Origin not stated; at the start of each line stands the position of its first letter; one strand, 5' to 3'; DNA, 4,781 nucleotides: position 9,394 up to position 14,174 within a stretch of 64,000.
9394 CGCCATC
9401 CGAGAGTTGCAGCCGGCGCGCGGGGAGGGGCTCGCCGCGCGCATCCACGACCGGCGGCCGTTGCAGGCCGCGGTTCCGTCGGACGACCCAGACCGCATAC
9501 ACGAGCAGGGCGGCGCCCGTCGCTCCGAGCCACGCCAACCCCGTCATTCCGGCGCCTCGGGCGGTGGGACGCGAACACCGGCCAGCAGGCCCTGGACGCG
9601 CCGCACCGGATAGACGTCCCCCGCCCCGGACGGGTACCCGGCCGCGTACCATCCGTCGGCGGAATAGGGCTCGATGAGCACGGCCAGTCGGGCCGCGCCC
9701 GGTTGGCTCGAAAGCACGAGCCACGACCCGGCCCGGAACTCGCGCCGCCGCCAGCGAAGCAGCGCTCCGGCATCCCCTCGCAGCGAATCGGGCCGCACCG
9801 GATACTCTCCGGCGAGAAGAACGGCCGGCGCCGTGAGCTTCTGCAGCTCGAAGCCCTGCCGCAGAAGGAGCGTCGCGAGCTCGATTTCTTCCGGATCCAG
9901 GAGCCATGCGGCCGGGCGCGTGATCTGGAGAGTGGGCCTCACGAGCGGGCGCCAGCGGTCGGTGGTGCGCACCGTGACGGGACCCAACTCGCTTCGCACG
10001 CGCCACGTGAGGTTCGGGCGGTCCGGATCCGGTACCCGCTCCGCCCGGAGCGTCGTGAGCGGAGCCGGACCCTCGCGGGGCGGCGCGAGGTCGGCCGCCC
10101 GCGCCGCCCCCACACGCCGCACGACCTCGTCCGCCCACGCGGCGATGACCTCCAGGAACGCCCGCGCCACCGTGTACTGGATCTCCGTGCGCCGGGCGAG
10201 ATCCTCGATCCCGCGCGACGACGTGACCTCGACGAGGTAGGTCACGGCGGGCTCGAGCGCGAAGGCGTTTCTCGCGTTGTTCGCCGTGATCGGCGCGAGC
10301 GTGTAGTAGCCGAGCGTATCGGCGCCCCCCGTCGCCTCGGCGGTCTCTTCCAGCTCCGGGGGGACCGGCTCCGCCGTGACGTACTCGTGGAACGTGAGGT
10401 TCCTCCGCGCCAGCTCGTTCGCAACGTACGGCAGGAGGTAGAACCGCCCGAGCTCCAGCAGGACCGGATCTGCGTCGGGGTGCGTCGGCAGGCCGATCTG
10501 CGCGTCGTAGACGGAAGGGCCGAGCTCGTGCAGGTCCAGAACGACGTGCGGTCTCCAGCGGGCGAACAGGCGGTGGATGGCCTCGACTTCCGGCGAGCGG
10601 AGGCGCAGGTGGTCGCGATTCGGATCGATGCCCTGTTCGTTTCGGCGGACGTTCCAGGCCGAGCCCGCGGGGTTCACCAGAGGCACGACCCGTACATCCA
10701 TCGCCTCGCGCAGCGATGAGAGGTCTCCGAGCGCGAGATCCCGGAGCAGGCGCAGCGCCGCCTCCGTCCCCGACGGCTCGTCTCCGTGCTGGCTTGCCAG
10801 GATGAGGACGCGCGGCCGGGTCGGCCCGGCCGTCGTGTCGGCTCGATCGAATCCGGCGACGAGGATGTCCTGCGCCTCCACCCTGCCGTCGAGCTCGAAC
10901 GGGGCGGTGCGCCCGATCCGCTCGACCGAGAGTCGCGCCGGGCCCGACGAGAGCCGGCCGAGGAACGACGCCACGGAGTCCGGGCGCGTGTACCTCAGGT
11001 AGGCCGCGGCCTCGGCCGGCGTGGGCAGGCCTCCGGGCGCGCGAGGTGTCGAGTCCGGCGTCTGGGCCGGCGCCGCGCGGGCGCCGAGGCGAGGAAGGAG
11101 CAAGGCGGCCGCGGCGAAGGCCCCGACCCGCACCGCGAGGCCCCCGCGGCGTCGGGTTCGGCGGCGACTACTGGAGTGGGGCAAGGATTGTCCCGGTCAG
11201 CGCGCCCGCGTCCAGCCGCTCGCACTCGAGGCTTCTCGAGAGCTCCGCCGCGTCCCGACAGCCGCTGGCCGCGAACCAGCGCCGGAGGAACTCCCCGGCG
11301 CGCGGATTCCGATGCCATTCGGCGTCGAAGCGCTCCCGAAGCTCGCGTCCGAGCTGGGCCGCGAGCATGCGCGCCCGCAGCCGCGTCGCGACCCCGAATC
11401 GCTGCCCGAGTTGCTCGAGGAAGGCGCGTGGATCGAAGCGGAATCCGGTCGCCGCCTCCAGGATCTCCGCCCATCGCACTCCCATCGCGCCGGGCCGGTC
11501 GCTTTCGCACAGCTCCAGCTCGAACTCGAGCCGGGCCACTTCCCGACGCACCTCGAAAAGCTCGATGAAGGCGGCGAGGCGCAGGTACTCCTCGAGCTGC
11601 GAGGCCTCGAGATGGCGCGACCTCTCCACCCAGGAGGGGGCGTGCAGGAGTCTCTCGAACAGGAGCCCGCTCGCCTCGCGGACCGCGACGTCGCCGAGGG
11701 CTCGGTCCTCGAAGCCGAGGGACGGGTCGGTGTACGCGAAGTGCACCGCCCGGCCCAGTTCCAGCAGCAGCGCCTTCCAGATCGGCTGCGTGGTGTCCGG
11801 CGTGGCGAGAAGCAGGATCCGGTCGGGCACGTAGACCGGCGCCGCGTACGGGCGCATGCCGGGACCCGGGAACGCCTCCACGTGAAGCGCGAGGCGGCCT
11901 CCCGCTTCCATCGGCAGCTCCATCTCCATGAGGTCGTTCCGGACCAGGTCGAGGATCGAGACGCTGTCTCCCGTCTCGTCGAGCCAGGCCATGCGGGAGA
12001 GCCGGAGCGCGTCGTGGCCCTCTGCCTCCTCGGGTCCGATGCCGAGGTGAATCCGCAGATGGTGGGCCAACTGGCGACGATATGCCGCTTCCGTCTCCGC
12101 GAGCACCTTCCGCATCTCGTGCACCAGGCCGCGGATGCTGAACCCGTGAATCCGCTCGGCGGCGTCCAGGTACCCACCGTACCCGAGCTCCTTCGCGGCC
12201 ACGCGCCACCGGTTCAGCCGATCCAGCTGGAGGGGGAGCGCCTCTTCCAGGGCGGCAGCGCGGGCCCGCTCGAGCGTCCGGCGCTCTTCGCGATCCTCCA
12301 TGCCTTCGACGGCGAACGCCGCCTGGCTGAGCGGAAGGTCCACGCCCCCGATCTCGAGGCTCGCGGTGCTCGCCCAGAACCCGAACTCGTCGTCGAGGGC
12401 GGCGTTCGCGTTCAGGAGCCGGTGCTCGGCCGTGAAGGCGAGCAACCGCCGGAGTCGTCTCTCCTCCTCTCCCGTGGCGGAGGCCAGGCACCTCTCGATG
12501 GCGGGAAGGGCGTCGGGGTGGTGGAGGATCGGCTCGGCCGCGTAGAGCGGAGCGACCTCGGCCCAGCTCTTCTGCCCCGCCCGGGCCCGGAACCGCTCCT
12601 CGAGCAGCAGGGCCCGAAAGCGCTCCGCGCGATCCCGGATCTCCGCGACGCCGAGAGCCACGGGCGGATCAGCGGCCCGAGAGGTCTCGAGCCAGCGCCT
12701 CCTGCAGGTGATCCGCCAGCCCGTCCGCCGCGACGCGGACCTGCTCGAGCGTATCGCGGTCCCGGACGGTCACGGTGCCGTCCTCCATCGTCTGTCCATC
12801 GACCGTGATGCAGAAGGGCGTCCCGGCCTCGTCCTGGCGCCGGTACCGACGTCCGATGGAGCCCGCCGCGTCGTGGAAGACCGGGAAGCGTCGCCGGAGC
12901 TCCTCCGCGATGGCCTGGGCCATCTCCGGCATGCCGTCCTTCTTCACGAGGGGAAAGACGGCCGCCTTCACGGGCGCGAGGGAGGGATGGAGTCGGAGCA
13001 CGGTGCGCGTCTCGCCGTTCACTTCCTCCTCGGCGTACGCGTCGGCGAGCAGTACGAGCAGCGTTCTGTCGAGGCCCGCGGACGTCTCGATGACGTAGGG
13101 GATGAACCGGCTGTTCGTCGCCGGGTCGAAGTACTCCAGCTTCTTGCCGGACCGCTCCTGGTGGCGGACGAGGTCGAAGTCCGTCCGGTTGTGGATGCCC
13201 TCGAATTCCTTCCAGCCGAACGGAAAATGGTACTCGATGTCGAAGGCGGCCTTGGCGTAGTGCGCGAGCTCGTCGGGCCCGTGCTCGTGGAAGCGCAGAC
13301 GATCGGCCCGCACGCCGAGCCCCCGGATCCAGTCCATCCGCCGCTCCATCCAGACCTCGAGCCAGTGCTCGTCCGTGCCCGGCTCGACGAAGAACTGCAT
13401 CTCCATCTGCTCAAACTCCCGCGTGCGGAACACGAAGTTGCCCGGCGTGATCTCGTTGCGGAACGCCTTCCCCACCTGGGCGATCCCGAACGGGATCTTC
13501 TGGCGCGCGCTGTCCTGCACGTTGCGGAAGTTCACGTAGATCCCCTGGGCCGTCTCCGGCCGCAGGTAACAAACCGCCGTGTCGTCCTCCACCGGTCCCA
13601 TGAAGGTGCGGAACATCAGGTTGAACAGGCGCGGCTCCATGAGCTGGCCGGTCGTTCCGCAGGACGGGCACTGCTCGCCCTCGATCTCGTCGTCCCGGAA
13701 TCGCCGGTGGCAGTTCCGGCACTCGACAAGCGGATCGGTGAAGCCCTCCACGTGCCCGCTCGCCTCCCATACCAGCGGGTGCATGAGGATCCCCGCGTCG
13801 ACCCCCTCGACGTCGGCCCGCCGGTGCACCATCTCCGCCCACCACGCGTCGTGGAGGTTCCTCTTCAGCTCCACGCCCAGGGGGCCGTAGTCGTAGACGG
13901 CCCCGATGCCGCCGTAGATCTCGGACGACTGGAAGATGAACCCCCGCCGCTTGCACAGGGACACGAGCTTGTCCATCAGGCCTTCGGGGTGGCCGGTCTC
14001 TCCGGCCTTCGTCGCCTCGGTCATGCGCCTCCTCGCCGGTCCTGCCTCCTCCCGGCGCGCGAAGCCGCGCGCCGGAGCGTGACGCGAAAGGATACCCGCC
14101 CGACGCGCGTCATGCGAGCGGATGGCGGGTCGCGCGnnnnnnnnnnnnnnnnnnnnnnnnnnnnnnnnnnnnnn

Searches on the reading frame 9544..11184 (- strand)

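Call 37: search_protein_families(library=pfam, proteins=[window:9544-11184:-], max_evalue=0.00001)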
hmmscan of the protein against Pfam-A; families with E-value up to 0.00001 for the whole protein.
window:9544-11184:- (546 aa): 1 family
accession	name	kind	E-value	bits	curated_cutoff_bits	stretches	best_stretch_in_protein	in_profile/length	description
PF00246.29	Peptidase_M14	-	8.2e-08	32.6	21.6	1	102-192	25-133/286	Zinc carboxypeptidase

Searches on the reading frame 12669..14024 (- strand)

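Call 37: search_protein_families(library=pfam, proteins=[window:12669-14024:-], max_evalue=0.00001)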
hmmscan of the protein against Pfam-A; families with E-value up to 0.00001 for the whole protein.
window:12669-14024:- (451 aa): 2 families
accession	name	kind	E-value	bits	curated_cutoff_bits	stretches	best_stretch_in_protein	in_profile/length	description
PF03129.25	HGTP_anticodon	-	1.2e-20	73.8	21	1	353-442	1-93/94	Anticodon binding domain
PF00587.30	tRNA-synt_2b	-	2.5e-09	37.9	29.3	1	150-327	9-177/179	tRNA synthetase class II core domain (G, H, P, S and T)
